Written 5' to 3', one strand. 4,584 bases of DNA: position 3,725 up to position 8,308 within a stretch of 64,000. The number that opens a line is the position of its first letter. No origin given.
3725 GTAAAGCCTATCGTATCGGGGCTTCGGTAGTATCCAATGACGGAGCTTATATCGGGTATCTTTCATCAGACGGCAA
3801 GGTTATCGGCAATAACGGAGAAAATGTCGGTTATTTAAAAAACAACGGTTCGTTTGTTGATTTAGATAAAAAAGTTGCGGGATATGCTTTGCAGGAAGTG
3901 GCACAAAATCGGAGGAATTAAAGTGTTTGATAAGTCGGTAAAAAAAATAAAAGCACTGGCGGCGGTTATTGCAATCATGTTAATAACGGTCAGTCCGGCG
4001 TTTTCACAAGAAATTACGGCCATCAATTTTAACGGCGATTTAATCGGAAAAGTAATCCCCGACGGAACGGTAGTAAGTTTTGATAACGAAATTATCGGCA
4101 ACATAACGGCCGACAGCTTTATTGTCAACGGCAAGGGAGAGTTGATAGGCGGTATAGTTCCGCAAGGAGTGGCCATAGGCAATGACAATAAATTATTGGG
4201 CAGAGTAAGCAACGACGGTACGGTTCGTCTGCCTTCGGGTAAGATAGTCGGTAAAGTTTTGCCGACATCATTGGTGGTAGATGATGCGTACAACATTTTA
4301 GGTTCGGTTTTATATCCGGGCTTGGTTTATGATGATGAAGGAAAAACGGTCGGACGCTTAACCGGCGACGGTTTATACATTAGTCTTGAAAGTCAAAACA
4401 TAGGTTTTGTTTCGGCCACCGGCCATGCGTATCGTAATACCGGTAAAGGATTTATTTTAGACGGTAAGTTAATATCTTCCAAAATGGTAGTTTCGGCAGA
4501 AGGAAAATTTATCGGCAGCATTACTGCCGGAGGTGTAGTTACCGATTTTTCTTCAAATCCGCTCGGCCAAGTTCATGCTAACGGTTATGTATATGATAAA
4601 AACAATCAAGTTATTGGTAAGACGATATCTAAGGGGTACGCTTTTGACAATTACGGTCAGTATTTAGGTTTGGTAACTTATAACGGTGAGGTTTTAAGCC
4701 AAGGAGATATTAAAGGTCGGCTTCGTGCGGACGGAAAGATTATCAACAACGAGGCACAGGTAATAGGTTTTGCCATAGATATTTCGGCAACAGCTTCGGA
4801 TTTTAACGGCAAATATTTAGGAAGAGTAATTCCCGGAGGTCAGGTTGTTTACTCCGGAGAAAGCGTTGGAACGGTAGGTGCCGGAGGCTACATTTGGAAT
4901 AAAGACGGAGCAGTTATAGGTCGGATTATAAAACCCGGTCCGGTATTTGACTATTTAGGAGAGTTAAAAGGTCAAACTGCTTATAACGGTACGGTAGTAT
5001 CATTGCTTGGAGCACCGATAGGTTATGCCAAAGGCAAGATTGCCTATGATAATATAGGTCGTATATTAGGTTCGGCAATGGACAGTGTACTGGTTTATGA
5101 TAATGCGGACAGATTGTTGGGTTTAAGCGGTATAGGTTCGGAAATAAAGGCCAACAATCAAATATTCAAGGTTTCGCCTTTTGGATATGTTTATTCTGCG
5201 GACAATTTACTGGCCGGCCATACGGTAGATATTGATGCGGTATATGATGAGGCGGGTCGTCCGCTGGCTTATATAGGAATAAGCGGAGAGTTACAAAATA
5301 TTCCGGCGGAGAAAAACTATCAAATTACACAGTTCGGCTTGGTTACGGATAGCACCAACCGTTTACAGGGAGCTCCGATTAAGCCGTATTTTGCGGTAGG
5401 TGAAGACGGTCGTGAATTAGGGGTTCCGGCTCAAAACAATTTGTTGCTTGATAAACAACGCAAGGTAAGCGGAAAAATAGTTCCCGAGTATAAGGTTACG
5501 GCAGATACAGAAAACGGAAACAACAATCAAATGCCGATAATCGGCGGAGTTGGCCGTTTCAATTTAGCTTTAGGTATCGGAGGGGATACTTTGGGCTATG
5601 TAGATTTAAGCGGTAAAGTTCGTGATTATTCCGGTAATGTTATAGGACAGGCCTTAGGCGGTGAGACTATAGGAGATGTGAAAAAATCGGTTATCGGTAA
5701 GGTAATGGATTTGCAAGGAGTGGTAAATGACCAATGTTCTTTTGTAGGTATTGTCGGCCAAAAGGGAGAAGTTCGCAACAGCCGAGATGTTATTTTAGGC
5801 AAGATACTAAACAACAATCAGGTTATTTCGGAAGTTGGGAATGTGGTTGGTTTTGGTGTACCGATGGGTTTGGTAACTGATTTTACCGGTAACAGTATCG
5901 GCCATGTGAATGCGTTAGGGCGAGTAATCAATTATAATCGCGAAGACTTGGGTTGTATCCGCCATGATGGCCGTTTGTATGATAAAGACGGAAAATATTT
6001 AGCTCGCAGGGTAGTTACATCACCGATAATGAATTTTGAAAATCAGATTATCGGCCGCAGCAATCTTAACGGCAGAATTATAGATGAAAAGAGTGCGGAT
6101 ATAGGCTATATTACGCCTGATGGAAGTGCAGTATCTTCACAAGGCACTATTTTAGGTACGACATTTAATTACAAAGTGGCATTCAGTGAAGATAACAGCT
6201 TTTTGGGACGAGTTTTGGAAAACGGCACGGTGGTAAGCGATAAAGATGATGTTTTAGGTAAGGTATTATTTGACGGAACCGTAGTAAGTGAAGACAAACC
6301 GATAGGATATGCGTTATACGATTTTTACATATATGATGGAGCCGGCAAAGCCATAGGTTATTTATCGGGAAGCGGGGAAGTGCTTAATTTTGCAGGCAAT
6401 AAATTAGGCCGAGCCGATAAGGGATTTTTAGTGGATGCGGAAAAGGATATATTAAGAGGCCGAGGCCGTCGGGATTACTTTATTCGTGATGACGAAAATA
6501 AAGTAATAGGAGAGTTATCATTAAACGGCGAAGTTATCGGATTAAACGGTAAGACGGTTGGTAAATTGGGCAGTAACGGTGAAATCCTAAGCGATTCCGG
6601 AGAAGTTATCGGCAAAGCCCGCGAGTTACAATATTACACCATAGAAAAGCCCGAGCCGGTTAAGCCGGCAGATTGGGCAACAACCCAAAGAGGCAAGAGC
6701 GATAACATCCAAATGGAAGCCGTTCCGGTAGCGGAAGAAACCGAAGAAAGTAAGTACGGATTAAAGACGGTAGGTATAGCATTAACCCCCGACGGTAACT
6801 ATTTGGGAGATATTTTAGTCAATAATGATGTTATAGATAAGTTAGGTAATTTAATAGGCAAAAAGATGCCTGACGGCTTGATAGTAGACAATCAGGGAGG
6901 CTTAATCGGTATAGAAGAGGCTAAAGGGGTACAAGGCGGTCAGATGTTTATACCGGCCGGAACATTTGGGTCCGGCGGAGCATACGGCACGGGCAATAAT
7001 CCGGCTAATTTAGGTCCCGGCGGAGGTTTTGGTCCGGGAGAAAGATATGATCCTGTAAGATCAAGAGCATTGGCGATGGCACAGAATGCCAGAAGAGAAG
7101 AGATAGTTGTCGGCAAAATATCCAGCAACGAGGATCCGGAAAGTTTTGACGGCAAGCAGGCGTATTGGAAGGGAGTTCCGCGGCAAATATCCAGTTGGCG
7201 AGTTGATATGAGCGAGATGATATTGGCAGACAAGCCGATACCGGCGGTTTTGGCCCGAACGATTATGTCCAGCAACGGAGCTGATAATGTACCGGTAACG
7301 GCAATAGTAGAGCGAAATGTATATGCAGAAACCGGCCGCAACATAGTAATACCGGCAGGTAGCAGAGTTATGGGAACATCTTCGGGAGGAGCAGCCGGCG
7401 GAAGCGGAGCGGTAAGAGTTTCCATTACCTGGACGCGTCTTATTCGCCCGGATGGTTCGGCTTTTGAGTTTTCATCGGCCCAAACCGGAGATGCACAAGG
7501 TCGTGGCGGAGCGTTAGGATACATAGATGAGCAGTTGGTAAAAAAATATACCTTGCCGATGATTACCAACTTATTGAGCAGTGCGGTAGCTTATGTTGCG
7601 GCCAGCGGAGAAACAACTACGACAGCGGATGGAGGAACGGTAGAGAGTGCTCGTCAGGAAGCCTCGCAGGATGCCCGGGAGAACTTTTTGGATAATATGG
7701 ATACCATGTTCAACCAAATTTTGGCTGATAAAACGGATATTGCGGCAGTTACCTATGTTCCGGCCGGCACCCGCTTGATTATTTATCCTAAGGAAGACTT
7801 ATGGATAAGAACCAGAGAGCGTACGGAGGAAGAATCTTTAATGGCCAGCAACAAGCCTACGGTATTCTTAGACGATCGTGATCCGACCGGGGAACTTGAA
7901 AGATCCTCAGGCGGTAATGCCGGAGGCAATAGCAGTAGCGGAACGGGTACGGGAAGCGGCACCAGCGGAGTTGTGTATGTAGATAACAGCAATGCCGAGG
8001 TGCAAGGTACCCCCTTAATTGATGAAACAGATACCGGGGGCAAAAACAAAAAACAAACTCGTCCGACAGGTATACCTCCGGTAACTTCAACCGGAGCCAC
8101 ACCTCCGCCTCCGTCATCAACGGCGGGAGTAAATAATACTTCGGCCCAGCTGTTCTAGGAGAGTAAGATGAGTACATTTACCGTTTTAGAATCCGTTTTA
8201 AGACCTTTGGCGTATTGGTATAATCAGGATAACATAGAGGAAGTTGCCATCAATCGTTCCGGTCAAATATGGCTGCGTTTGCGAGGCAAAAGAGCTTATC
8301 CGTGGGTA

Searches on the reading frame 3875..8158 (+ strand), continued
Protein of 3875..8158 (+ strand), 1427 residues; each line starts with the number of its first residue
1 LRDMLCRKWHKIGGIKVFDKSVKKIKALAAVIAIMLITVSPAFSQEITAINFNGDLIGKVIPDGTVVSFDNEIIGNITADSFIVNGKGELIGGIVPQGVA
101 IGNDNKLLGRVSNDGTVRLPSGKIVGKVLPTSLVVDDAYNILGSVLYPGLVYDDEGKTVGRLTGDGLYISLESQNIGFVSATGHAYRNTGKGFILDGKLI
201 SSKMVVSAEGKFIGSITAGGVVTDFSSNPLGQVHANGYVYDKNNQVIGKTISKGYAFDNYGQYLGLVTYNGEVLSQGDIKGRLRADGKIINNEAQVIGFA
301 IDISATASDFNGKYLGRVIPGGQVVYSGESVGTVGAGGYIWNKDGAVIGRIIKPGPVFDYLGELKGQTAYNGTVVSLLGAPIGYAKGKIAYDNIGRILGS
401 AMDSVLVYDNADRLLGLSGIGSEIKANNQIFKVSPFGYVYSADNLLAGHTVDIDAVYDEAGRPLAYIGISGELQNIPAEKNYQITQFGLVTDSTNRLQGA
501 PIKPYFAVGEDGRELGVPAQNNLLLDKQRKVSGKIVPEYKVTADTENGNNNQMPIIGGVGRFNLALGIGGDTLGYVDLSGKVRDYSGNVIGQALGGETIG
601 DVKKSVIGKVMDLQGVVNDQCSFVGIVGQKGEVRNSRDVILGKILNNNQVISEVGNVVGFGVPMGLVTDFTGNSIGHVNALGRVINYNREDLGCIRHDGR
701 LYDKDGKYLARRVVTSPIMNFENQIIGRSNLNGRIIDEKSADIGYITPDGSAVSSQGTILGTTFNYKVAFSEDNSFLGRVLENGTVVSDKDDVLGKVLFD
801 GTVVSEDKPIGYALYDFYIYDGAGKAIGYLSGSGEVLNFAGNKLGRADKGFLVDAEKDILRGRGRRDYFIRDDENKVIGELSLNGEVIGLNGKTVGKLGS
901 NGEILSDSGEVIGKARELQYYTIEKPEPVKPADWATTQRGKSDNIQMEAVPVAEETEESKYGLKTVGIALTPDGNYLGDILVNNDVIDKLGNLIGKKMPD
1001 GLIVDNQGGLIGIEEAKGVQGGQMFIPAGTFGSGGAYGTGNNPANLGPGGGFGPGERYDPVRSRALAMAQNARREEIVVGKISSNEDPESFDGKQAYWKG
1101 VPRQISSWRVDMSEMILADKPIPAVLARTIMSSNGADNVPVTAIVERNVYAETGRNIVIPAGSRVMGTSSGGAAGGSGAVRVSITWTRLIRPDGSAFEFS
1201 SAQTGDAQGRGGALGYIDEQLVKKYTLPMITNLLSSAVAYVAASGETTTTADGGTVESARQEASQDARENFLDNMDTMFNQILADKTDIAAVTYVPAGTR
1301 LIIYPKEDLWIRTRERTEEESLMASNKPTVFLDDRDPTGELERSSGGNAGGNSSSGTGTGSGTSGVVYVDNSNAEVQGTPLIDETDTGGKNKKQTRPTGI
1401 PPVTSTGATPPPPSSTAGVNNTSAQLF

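Call 32: find_encoding_contigs(protein=P0115, flank=10000, max_places=8)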
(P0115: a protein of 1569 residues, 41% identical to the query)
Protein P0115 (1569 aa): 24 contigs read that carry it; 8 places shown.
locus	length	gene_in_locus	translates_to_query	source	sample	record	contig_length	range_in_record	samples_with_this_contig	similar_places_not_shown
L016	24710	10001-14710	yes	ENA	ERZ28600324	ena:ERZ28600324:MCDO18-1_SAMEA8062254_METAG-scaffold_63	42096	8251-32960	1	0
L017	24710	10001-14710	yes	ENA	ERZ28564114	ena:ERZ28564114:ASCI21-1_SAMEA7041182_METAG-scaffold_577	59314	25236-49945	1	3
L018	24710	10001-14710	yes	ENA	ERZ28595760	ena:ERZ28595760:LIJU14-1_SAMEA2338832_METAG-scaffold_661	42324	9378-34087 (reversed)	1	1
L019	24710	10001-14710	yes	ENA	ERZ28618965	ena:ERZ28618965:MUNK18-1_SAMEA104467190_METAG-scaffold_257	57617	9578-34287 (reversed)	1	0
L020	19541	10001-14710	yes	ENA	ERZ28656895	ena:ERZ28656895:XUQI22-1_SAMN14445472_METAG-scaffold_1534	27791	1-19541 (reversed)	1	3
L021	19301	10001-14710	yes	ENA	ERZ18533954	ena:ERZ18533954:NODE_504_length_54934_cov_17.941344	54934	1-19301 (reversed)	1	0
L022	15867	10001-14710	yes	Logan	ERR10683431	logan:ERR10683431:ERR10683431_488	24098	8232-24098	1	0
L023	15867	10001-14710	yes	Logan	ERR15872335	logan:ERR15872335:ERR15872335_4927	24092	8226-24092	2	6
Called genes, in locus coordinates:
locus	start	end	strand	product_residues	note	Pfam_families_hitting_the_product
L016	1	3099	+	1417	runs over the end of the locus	-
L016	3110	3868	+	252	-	PF04335:VirB8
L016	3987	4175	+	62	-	-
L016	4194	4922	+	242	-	PF04335:VirB8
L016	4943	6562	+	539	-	PF03524:CagX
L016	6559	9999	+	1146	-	-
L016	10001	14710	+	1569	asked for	PF12396:DUF3659 (faint), PF21784:Bflower (faint), PF21785:Bflower_2, PF03743:TrbI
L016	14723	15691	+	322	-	PF00437:T2SSE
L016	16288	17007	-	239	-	-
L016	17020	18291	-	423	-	-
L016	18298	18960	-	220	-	-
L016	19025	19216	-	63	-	-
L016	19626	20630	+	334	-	-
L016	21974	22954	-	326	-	PF01381:HTH_3, PF04545:Sigma70_r4 (faint), PF12844:HTH_19 (weak), PF13443:HTH_26 (faint), PF13560:HTH_31, PF01381:HTH_3, PF13560:HTH_31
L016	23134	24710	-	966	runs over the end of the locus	PF01551:Peptidase_M23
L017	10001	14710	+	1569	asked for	PF12396:DUF3659 (faint), PF21784:Bflower (faint), PF21785:Bflower_2, PF03743:TrbI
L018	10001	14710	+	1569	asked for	PF12396:DUF3659 (faint), PF21784:Bflower (faint), PF21785:Bflower_2, PF03743:TrbI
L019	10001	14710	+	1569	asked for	PF12396:DUF3659 (faint), PF21784:Bflower (faint), PF21785:Bflower_2, PF03743:TrbI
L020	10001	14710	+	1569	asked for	PF12396:DUF3659 (faint), PF21784:Bflower (faint), PF21785:Bflower_2, PF03743:TrbI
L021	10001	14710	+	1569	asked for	PF12396:DUF3659 (faint), PF21784:Bflower (faint), PF21785:Bflower_2, PF03743:TrbI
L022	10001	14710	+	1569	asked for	PF12396:DUF3659 (faint), PF21784:Bflower (faint), PF21785:Bflower_2, PF03743:TrbI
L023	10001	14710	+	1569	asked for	PF12396:DUF3659 (faint), PF21784:Bflower (faint), PF21785:Bflower_2, PF03743:TrbI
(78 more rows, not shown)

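Call 67: search_protein_families(library=pfam, proteins=[L002:3-2912:+, L002:3826-4014:+, L002:4791-6365:+], max_evalue=0.01)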
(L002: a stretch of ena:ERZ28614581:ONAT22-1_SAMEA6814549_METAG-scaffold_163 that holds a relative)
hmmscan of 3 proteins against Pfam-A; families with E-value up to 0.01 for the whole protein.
L002:3-2912:+ (969 aa): 0 families

L002:3826-4014:+ (62 aa): 0 families

L002:4791-6365:+ (524 aa): 2 families
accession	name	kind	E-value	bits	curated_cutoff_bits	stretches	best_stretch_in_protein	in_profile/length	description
PF03524.21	CagX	-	1.1e-11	45.3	34.2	1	81-327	4-196/198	Conjugal transfer protein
PF13629.12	T2SS-T3SS_pil_N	-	0.0039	17.3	23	1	94-159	6-65/72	Pilus formation protein N terminal region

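Call 74: find_encoding_contigs(protein=P0056, flank=4000, max_places=2)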
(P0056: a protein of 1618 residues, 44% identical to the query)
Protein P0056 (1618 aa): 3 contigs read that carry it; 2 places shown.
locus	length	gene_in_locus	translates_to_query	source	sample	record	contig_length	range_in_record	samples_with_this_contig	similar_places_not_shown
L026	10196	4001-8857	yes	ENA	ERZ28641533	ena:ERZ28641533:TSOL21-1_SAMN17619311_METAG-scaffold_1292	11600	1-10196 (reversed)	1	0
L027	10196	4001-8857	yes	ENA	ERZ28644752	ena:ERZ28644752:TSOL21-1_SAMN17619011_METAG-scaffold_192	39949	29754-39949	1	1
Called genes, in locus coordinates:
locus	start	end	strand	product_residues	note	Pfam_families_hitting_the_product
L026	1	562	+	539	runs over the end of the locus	PF03524:CagX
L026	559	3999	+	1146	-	-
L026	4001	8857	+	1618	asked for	PF12396:DUF3659 (faint), PF21784:Bflower (faint), PF21785:Bflower_2, PF03743:TrbI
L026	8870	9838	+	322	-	PF00437:T2SSE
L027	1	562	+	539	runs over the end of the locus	PF03524:CagX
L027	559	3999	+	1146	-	-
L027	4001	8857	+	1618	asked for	PF12396:DUF3659 (faint), PF21784:Bflower (faint), PF21785:Bflower_2, PF03743:TrbI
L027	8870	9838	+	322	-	PF00437:T2SSE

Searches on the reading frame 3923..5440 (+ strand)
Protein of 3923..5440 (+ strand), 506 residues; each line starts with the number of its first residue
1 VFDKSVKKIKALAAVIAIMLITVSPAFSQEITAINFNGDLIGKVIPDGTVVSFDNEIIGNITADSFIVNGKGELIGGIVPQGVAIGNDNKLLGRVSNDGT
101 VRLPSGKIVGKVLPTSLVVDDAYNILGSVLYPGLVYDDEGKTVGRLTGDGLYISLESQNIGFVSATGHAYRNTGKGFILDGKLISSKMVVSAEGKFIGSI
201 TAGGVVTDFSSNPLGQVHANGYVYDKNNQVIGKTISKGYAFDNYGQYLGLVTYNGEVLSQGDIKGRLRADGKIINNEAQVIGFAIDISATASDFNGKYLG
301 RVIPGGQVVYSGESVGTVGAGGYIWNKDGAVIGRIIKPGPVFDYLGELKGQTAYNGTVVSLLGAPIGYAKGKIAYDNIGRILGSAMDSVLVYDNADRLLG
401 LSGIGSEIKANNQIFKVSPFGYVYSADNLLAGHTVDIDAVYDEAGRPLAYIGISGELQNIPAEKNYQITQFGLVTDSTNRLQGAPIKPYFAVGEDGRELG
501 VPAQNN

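Call 49: predict_structure(alignment_id=A2)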
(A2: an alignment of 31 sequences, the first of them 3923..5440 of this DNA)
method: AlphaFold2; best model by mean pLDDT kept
length: 506 residues; sequences in the alignment: 31
mean_pLDDT: 90.4   pTM: 0.86
mean pLDDT of the five models: 90.4, 89.6, 89.4, 88.1, 86.8
residues with pLDDT >= 90: 370; 70-90: 117; 50-70: 15; < 50: 4
segments of 3 or more residues with pLDDT < 50: 25-28
pLDDT, mean of each block of 10 residues (from residue 1): 72 83 55 93 90 91 89 91 94 91 88 95 95 93 94 95 97 94 88 92 88 93 93 92 91 90 92 92 94 95 94 91 90 95 94 97 95 95 94 94 92 92 93 94 89 89 89 93 86 81 61
secondary structure, 60 per line:
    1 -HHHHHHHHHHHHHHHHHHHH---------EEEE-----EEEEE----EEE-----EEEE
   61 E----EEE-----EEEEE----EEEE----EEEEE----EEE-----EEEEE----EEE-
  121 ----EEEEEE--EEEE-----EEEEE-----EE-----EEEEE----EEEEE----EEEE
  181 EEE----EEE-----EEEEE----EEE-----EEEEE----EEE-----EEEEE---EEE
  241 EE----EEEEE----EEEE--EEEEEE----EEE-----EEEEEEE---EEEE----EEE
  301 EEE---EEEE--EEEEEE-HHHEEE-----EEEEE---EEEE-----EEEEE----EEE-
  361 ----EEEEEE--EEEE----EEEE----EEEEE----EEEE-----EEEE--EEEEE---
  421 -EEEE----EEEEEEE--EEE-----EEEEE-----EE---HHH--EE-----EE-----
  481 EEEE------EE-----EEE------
elements in order: H2-21 E31-34 E40-44 E49-51 E57-61 E66-68 E74-78 E83-86 E91-95 E100-102 E108-112 E117-119 E125-130 E133-136 E142-146 E159-163 E168-172 E177-183 E188-190 E196-200 E205-207 E213-217 E222-224 E230-234 E238-242 E247-251 E256-259 E262-267 E272-274 E280-286 E290-293 E298-303 E307-310 E313-318 E323-325 E331-335 E339-342 E348-352 E357-359 E365-370 E373-376 E381-384 E389-393 E398-401 E407-410 E413-417 E422-425 E430-436 E439-441 E447-451 E481-484 E498-500
